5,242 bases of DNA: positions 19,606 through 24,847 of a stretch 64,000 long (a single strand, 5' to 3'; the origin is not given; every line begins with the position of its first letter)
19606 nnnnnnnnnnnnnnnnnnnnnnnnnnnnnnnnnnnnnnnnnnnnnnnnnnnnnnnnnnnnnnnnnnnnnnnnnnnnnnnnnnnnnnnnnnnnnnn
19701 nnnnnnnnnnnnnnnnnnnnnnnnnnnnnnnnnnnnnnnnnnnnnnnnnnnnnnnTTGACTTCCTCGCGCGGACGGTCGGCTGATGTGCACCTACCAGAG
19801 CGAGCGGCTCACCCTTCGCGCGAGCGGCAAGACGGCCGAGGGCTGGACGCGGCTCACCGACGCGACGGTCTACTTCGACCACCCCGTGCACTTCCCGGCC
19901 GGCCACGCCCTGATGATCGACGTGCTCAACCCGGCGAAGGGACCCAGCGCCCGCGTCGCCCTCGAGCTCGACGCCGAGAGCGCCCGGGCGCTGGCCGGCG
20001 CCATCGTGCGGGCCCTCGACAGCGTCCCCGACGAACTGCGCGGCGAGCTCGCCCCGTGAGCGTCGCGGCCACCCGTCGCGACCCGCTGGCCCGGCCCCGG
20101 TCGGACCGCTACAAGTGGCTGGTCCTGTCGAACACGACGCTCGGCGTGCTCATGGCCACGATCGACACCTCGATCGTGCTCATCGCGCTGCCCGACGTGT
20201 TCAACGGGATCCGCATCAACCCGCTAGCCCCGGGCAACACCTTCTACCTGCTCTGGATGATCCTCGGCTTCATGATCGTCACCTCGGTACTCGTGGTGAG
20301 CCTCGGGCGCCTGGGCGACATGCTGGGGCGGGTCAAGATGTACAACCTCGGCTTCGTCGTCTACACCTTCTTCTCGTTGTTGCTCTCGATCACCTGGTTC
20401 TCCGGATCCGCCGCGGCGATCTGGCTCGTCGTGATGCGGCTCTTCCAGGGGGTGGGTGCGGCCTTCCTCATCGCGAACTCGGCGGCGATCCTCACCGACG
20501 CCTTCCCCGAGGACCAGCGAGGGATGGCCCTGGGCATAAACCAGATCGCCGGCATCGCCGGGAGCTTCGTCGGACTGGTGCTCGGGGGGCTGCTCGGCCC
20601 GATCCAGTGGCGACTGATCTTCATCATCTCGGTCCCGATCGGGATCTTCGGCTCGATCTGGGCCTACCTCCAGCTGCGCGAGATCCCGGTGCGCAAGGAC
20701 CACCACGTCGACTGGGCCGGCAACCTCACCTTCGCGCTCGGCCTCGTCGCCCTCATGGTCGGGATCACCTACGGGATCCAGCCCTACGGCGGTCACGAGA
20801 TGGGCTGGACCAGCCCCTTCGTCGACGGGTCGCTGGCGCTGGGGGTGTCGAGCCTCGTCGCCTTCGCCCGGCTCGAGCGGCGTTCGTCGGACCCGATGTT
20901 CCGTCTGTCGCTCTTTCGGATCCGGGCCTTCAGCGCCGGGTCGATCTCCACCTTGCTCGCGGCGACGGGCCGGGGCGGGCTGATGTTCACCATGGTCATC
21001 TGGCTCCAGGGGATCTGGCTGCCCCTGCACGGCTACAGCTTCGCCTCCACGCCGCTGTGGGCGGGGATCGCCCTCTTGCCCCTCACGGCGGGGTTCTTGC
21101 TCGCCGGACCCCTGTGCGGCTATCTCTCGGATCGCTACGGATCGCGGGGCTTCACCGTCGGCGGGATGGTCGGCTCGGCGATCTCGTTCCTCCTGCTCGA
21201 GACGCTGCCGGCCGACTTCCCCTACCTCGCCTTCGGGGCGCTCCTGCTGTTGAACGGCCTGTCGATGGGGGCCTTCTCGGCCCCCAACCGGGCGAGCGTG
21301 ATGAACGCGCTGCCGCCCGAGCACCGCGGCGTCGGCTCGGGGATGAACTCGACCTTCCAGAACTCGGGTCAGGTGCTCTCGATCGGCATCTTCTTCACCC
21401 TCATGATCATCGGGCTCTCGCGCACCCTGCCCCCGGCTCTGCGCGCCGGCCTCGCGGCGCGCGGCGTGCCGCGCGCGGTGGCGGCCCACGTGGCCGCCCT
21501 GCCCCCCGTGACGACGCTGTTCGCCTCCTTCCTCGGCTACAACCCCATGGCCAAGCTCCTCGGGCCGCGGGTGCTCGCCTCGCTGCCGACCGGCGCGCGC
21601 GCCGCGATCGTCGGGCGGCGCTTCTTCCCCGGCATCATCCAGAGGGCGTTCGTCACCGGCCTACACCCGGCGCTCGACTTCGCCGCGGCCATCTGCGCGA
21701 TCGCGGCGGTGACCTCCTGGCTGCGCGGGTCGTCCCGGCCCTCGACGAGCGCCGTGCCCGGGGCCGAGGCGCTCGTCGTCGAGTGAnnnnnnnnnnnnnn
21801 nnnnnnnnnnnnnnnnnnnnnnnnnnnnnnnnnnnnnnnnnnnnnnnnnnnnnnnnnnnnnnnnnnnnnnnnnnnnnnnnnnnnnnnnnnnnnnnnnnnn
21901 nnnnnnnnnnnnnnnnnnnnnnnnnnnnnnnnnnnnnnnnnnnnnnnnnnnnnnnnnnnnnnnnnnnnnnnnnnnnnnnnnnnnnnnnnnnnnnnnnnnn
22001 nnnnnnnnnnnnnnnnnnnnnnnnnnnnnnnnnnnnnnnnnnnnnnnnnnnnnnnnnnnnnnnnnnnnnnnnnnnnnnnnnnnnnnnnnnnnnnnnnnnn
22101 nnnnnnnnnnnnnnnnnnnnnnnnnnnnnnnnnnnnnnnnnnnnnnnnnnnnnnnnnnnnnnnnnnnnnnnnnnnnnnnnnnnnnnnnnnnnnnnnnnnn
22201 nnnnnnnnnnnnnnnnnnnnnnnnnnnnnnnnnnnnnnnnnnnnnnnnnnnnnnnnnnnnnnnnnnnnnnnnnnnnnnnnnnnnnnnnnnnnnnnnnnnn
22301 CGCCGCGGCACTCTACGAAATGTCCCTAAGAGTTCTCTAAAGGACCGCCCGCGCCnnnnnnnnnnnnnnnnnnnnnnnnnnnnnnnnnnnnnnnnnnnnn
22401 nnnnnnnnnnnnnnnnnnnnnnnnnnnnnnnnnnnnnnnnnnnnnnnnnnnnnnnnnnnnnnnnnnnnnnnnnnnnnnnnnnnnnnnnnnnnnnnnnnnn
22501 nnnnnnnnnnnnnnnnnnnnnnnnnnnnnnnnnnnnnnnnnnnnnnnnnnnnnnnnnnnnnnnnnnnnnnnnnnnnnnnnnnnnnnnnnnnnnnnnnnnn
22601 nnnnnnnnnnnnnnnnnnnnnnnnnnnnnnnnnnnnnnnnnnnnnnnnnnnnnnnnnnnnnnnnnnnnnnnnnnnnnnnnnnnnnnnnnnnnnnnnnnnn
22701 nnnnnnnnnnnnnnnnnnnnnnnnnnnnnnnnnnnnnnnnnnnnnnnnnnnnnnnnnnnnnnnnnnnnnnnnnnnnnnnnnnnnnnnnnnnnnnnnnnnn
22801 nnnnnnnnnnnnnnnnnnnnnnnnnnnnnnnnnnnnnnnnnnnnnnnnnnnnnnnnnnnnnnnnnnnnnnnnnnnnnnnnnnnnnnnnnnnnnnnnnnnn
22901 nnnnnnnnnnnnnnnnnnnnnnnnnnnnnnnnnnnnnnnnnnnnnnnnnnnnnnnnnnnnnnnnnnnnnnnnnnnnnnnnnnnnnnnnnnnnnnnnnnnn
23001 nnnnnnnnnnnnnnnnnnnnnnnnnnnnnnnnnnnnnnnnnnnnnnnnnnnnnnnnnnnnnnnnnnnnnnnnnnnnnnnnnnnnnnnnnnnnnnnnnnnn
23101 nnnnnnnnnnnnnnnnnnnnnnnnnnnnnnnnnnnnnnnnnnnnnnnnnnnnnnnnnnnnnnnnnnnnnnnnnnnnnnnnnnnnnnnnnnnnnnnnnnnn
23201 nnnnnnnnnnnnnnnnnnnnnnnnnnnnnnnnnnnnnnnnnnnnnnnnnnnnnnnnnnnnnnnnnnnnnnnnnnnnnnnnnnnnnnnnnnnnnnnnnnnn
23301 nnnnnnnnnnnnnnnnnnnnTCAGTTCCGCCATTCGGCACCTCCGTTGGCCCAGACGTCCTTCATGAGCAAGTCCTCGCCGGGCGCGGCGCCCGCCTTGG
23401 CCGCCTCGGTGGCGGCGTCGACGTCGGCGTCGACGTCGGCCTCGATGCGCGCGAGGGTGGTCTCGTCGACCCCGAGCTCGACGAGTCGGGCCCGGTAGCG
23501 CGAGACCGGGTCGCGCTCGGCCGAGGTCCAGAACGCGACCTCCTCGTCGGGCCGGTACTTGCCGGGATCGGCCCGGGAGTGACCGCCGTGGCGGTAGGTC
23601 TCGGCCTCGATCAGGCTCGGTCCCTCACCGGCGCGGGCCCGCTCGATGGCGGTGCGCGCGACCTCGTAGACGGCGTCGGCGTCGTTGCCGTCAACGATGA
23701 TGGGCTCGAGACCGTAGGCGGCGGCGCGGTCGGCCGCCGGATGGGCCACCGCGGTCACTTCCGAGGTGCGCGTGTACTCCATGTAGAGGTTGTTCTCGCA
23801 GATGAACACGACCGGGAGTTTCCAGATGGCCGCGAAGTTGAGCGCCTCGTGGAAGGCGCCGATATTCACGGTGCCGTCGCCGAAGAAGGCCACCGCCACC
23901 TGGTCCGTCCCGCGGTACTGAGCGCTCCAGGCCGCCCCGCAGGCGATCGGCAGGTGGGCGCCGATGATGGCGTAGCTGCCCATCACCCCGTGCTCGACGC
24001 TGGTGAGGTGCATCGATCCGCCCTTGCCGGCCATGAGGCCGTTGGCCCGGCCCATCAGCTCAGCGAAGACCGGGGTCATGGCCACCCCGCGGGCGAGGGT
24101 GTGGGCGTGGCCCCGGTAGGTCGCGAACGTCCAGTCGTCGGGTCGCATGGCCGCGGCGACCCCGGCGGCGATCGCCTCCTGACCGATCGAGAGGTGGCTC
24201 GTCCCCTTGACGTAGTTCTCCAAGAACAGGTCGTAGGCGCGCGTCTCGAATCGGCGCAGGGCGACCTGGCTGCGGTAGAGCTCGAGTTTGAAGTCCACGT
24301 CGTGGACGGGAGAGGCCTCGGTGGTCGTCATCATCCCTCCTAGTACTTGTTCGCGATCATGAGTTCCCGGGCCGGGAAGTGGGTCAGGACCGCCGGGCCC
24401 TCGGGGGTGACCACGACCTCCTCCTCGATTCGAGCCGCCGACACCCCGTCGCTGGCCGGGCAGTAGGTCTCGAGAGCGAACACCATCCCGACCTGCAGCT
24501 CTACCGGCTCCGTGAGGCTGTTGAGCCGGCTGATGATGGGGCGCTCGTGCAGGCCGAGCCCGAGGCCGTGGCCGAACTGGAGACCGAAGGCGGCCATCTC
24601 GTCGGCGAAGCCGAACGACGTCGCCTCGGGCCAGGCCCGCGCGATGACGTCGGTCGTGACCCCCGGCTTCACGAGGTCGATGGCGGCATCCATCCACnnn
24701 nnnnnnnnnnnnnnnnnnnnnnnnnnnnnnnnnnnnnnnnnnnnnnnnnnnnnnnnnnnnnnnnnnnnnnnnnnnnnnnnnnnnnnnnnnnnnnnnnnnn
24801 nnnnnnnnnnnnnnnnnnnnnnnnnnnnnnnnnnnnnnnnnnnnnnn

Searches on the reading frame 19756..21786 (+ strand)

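Call 20: search_protein_families(library=pfam, proteins=[window:19756-21786:+], max_evalue=0.00001)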
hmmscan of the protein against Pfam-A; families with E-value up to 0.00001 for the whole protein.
window:19756-21786:+ (676 aa): 1 family
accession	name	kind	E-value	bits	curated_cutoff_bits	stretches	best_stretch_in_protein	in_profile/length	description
PF07690.21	MFS_1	-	3.9e-35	121.8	33.4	1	128-542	2-346/347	Major Facilitator Superfamily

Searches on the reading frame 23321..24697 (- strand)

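Call 20: search_protein_families(library=pfam, proteins=[window:23321-24697:-], max_evalue=0.00001)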
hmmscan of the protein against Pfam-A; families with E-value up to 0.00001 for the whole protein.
window:23321-24697:- (458 aa): 2 families
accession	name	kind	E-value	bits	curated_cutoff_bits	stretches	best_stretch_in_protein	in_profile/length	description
PF00676.26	E1_dh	-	5.3e-77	259.2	22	1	144-436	3-294/300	Dehydrogenase E1 component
PF02775.26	TPP_enzyme_C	-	1.3e-06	28.8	21.9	1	240-364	25-150/151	Thiamine pyrophosphate enzyme, C-terminal TPP binding domain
